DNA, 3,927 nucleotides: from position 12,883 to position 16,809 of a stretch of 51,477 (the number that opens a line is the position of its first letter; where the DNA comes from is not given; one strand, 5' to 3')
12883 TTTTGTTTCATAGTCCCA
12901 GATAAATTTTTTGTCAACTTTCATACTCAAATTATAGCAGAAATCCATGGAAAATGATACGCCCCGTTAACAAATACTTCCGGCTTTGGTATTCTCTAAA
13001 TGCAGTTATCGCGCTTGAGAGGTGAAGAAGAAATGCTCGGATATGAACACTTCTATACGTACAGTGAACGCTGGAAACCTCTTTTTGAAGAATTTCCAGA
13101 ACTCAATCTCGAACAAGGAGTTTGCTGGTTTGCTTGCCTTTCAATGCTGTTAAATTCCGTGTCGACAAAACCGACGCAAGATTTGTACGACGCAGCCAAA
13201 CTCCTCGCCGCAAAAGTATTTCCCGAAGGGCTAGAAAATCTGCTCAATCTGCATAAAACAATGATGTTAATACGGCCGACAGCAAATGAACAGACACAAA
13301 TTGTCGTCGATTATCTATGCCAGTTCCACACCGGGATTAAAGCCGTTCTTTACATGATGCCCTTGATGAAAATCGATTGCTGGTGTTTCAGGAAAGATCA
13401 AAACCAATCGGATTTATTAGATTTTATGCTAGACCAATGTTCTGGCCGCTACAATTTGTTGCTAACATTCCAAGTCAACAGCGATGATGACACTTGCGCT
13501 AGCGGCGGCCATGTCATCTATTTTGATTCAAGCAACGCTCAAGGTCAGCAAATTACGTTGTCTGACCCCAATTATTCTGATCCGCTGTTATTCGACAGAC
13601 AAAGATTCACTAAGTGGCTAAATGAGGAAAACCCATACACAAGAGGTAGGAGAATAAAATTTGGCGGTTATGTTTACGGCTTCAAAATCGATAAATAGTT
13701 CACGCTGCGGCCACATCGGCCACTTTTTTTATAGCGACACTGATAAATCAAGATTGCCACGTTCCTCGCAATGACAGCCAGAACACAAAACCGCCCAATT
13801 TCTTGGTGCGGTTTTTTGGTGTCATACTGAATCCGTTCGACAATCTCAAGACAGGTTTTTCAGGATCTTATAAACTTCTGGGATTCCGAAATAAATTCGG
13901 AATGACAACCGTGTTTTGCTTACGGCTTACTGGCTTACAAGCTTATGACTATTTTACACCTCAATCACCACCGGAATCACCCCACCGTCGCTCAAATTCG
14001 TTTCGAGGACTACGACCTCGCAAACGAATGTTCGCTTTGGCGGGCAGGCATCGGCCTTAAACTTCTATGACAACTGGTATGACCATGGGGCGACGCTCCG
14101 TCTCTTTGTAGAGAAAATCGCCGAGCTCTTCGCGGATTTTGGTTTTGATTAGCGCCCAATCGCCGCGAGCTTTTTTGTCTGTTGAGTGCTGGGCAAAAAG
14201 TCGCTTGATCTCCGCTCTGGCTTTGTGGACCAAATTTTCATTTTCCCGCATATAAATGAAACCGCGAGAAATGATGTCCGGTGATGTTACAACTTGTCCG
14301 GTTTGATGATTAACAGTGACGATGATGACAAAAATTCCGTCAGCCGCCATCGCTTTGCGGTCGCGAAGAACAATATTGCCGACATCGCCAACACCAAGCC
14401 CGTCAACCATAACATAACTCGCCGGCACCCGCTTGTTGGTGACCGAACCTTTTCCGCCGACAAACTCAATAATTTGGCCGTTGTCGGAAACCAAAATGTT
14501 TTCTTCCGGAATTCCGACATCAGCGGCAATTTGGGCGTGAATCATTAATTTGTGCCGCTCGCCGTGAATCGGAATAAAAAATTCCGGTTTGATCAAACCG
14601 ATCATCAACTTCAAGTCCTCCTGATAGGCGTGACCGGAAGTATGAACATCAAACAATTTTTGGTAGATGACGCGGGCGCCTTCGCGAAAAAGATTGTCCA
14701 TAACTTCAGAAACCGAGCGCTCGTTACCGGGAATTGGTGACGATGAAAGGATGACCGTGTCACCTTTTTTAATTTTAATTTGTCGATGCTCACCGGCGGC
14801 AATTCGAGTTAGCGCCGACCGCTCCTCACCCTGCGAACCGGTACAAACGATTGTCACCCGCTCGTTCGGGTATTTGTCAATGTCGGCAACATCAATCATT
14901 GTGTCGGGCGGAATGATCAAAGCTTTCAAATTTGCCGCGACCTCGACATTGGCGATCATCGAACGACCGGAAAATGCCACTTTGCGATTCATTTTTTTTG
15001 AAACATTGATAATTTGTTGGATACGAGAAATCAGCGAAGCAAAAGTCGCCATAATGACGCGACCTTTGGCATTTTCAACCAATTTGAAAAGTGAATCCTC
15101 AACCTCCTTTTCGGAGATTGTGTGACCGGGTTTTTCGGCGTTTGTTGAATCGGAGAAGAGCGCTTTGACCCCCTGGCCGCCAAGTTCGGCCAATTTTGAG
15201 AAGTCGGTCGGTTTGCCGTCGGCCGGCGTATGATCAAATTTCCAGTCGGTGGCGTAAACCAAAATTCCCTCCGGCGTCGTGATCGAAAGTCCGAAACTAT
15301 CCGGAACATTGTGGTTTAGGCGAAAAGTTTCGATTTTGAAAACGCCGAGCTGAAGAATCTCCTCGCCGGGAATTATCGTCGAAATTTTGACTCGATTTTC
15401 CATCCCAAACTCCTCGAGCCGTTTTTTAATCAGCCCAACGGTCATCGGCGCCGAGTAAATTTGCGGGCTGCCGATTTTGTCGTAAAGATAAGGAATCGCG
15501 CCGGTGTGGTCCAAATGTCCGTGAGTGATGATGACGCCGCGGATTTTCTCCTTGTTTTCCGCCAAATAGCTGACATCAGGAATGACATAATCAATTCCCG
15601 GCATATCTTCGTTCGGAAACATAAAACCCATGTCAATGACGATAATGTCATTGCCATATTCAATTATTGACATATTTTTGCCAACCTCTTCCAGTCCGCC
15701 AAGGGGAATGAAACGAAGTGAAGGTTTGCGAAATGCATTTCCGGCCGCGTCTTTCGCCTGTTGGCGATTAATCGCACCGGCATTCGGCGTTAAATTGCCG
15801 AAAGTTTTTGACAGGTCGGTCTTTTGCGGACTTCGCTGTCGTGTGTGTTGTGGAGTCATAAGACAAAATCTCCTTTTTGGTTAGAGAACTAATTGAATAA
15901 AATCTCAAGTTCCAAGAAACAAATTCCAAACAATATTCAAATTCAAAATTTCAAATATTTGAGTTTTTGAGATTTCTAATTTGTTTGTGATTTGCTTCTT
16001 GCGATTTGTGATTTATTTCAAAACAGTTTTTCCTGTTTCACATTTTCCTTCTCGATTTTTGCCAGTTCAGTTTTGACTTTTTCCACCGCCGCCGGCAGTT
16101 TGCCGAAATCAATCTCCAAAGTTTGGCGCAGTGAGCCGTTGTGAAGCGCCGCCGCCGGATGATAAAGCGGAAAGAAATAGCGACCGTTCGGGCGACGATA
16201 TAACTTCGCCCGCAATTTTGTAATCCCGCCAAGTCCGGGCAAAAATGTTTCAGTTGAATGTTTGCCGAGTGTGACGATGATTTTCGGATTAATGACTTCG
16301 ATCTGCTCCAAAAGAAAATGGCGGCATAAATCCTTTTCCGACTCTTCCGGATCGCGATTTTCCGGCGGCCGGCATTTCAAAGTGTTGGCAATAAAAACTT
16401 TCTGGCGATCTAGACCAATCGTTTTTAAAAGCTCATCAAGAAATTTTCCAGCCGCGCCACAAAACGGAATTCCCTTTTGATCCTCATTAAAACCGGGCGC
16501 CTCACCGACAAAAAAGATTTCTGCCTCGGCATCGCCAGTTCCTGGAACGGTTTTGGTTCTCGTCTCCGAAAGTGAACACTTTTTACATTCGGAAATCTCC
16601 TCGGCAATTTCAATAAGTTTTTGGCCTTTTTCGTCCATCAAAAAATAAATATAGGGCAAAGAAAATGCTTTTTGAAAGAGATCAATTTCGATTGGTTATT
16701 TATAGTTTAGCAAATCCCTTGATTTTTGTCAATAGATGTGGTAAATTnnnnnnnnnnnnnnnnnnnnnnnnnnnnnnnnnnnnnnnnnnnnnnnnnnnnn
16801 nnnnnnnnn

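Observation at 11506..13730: Unrelated orphan ORFs framed by homologous promoter/leader and terminator modules, flanking an AbiEii-like pair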

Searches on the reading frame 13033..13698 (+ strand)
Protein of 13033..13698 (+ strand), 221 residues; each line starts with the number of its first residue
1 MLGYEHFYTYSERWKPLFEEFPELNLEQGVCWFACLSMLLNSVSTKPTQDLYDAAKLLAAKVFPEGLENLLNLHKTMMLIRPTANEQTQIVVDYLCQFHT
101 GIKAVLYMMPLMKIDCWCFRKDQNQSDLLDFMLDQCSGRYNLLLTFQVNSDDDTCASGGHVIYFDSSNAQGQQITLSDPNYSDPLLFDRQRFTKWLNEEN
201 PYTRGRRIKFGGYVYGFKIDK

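Call 9: search_protein_families(library=pfam, proteins=[window:13033-13698:+], max_evalue=1)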
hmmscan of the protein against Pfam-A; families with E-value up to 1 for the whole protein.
window:13033-13698:+ (221 aa): 0 families

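Call 10: search_protein_families(library=padloc, proteins=[window:13033-13698:+], max_evalue=1)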
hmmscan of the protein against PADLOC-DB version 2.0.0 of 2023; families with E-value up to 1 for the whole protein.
window:13033-13698:+ (221 aa): 0 families

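Call 14: find_homologous_proteins(query=window:13033-13698:+, max_evalue=0.001)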
Query window:13033-13698:+ (221 aa): 2 proteins with E <= 0.001 among 147 candidates.
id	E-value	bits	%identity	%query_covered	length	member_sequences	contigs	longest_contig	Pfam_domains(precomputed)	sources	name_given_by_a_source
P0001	1.2e-151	520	100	100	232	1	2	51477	-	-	-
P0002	3.5e-72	260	52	98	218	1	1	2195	-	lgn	-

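Call 15: find_encoding_contigs(protein=P0002, flank=10000)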
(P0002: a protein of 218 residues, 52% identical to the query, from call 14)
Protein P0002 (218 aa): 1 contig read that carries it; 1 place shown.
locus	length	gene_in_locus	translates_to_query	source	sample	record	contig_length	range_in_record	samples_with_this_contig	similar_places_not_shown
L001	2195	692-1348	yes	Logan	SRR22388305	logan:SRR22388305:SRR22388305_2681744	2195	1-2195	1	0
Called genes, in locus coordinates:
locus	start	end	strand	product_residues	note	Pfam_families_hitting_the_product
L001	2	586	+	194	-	?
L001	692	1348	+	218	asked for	-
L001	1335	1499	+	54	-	-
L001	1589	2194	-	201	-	?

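Call 16: find_encoding_contigs(protein=P0001, flank=10000)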
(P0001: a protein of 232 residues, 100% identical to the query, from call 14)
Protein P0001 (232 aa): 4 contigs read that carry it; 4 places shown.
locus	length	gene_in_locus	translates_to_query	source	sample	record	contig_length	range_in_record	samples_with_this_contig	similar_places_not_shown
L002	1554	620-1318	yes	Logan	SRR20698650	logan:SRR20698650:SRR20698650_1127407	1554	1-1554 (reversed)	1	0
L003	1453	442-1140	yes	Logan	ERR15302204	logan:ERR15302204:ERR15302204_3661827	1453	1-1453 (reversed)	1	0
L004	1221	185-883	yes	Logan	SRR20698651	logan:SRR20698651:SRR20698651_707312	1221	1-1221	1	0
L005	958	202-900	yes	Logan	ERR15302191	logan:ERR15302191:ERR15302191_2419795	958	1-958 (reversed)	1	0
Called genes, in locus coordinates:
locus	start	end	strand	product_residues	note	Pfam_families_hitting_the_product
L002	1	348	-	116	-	?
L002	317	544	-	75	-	-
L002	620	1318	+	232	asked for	-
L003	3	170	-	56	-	?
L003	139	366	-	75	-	-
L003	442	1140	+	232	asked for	-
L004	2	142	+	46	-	?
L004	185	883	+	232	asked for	-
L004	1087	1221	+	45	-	?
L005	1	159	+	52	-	?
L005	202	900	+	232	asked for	-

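Call 48: search_protein_representatives(alignment_id=A3)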
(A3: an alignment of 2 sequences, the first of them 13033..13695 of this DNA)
Query: 2 sequences, 222 profile positions. Proteins with E-value up to 0.001 (for the whole library): 4; up to 1e-10: 1; up to 1e-30: 1. The best 4 are listed.
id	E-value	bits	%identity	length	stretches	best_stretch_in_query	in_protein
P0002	4.1e-134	461.3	-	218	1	2-219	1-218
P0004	2.9e-05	40.0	-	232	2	2-59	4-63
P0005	3.2e-04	36.6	-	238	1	4-203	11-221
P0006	4.8e-04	36.0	-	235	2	2-54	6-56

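Call 49: predict_structure(alignment_id=A3)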
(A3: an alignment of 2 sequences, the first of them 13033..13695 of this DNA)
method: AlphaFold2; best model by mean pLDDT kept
length: 221 residues; sequences in the alignment: 2
mean_pLDDT: 46.1   pTM: 0.37
mean pLDDT of the five models: 46.1, 45.8, 45.4, 44.0, 42.2
residues with pLDDT >= 90: 0; 70-90: 3; 50-70: 72; < 50: 146
segments of 3 or more residues with pLDDT < 50: 1-18, 23-48, 61-63, 72-126, 135-141, 149-159, 168-171, 211-213, 215-221
pLDDT, mean of each block of 10 residues (from residue 1): 29 44 47 47 40 52 50 38 27 28 44 42 48 49 50 43 49 56 59 68 58 46 36
secondary structure, 60 per line:
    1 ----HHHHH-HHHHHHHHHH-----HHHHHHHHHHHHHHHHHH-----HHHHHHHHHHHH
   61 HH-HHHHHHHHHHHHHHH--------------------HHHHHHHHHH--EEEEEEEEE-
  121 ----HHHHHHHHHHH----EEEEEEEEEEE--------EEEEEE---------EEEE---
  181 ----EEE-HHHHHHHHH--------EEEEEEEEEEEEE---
elements in order: H5-9 H11-20 H26-43 H49-62 H64-78 H99-108 E111-119 H125-135 E140-150 E159-164 E174-177 E185-187 H189-197 E206-218

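Call 50: search_protein_families(library=pfam, proteins=[P0004, P0005, P0006, P0002], max_evalue=1)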
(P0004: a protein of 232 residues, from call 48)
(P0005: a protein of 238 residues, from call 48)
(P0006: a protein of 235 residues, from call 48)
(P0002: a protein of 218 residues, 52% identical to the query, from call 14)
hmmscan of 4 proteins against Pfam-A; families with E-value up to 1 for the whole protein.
P0004 (232 aa): 0 families

P0005 (238 aa): 0 families

P0006 (235 aa): 1 family
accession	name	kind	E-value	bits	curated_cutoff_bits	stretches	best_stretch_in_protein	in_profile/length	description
PF13529.12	Peptidase_C39_2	-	1e-05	26.6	24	1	142-195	86-143/143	Peptidase_C39 like family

P0002 (218 aa): 1 family
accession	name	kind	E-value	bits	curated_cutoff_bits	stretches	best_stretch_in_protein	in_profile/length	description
PF11466.13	Doppel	-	0.83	9.8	25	0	28-41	6-19/30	Prion-like protein Doppel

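Call 53: search_solved_structures(query=A4, max_evalue=10)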
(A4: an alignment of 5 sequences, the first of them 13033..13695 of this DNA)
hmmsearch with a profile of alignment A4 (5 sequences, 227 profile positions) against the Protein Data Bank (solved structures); distinct sequences matched with E-value up to 10: 6.
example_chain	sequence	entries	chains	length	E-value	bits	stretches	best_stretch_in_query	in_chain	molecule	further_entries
2lrj_A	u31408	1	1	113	0.12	15.5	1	160-199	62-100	Staphyloxanthin biosynthesis protein, putative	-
7bin_K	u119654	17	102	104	0.21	14.6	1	77-158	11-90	Flagellar hook-basal body complex protein FliE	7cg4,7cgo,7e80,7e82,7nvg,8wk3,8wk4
5t1q_A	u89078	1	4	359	0.44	13.6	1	161-210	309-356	N-acetylmuramoyl-L-alanine amidase domain-containing protein SAOUHSC_02979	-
9q39_A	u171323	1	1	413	0.95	12.5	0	76-109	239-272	Peroxidase,Cytochrome c isoform 1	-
2k3a_A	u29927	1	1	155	1.5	11.8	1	159-198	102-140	CHAP domain protein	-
8pjz_A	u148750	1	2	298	3.9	10.5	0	162-191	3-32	SAKe6EEtal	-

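Call 60: predict_structure(alignment_id=A4)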
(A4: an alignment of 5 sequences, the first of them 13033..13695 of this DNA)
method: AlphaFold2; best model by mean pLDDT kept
length: 221 residues; sequences in the alignment: 5
mean_pLDDT: 72.8   pTM: 0.74
mean pLDDT of the five models: 72.8, 72.4, 70.0, 65.4, 62.9
residues with pLDDT >= 90: 11; 70-90: 123; 50-70: 57; < 50: 30
segments of 3 or more residues with pLDDT < 50: 66-93
pLDDT, mean of each block of 10 residues (from residue 1): 67 83 69 81 68 84 56 38 39 53 67 73 73 87 86 72 77 83 88 90 88 80 57
secondary structure, 60 per line:
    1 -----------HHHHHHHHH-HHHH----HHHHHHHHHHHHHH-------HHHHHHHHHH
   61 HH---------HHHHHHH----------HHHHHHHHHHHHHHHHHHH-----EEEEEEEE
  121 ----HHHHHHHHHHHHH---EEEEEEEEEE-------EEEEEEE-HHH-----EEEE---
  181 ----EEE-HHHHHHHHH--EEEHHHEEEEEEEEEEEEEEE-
elements in order: H12-20 H22-25 H30-43 H51-62 H72-78 H89-107 E113-120 H125-137 E141-150 E158-164 E174-177 E185-187 H189-197 E200-202 E206-220

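Call 66: fold_search(model_id=the predicted structure, library=pdb)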
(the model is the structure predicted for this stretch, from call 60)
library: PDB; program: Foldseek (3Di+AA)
matches with E <= 10: 826; with E <= 0.001: 12
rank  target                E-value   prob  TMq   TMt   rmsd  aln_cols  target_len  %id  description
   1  1y4h_A                3.6e-05  1.00  0.39  0.48   7.9       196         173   13  Wild type staphopain-staphostatin complex (released 2005-01-18)
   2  1pxv_A                8.8e-05  1.00  0.36  0.42   7.9       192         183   12  The staphostatin-staphopain complex: a forward binding inhibitor in complex with its target cysteine protease (released 2003-10-21)
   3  1cv8                  1.3e-04  1.00  0.44  0.55   7.6       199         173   13  STAPHOPAIN, CYSTEINE PROTEINASE FROM STAPHYLOCOCCUS AUREUS V8 (released 1998-10-14)
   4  8oig_A                1.5e-04  1.00  0.35  0.43   7.6       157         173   10  Crystal Structure of Staphopain C from Staphylococcus aureus (released 2023-06-21)
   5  6tho_A                1.5e-04  1.00  0.39  0.39  11.6       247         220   14  Acylintermediate of glutathione and the mature primitive phytochelatin synthase Alr0975 from Nostoc PCC 7120 at atomic (released 2020-12-02)
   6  6tho_B                1.9e-04  1.00  0.37  0.37  11.2       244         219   15  Acylintermediate of glutathione and the mature primitive phytochelatin synthase Alr0975 from Nostoc PCC 7120 at atomic (released 2020-12-02)
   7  2bu3_A                3.4e-04  1.00  0.38  0.41   9.8       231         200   15  Acyl-enzyme intermediate between Alr0975 and glutathione at pH 3.4 (released 2005-12-14)
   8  6th5_A                3.8e-04  0.99  0.36  0.37  12.1       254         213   13  Crystal structure of mature wildtype primitive Phytochelatin synthase from Nostoc spec. - Alr0975 (released 2020-11-25)
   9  6th5_B                4.3e-04  1.00  0.40  0.40  11.6       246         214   14  Crystal structure of mature wildtype primitive Phytochelatin synthase from Nostoc spec. - Alr0975 (released 2020-11-25)
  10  2bu3_B                5.1e-04  1.00  0.38  0.40  10.8       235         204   15  Acyl-enzyme intermediate between Alr0975 and glutathione at pH 3.4 (released 2005-12-14)
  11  6tjl_A                7.7e-04  0.98  0.35  0.36  12.3       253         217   14  Mature primitive pytochelatin synthase Alr0975 from Nostoc species bound to glutathione (released 2020-12-09)
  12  9qvo                  9.7e-04  0.99  0.35  0.27   8.6       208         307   10  Crystal structure of the CtaG_H128A variant from Ruminiclostridium cellulolyticum (P2(1)-small) (released 2025-10-01)
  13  2btw_B                1.7e-03  0.99  0.39  0.40  11.0       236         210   14  Crystal structure of Alr0975 (released 2005-12-14)
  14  9quz                  2.0e-03  0.99  0.38  0.29   8.5       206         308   11  Crystal structure of CtaG from Ruminiclostridium cellulolyticum (P2(1)-small) (released 2025-10-01)
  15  1ukf                  2.2e-03  1.00  0.43  0.49   7.2       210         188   11  Crystal Structure of Pseudomonas Avirulence Protein AvrPphB (released 2003-12-09)
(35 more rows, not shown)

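Call 76: search_protein_families(library=ncbifam, proteins=[window:13033-13698:+], max_evalue=1)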
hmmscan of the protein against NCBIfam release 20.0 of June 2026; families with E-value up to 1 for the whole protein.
window:13033-13698:+ (221 aa): 0 families

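Call 77: search_protein_families(library=phrogs, proteins=[window:13033-13698:+], max_evalue=0.1)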
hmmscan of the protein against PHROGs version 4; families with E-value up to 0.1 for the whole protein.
window:13033-13698:+ (221 aa): 0 families

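Call 92: find_encoding_contigs(protein=P0006, flank=6000, max_places=4)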
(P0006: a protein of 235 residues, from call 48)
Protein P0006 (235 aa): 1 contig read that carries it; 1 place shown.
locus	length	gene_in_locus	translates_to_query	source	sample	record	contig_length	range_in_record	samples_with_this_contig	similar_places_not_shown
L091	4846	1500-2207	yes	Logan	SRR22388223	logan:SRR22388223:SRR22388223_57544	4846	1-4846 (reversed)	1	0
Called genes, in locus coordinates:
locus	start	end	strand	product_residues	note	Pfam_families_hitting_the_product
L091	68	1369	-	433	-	PF00587:tRNA-synt_2b, PF03129:HGTP_anticodon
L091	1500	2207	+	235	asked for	PF13529:Peptidase_C39_2 (weak)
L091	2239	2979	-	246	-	PF11967:RecO_N, PF02565:RecO_C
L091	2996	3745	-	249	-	PF00483:NTP_transferase, PF01128:IspD, PF12804:NTP_transf_3, PF02348:CTP_transf_3 (weak)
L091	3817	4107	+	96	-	-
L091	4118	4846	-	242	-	?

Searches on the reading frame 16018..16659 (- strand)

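Call 98: search_protein_families(library=pfam, proteins=[window:16018-16659:-], max_evalue=0.001)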
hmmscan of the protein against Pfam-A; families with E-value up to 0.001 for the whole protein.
window:16018-16659:- (213 aa): 1 family
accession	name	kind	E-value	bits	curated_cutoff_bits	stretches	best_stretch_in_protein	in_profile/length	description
PF03167.25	UDG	-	2.7e-34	118.7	24.3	1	39-177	1-127/141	Uracil DNA glycosylase superfamily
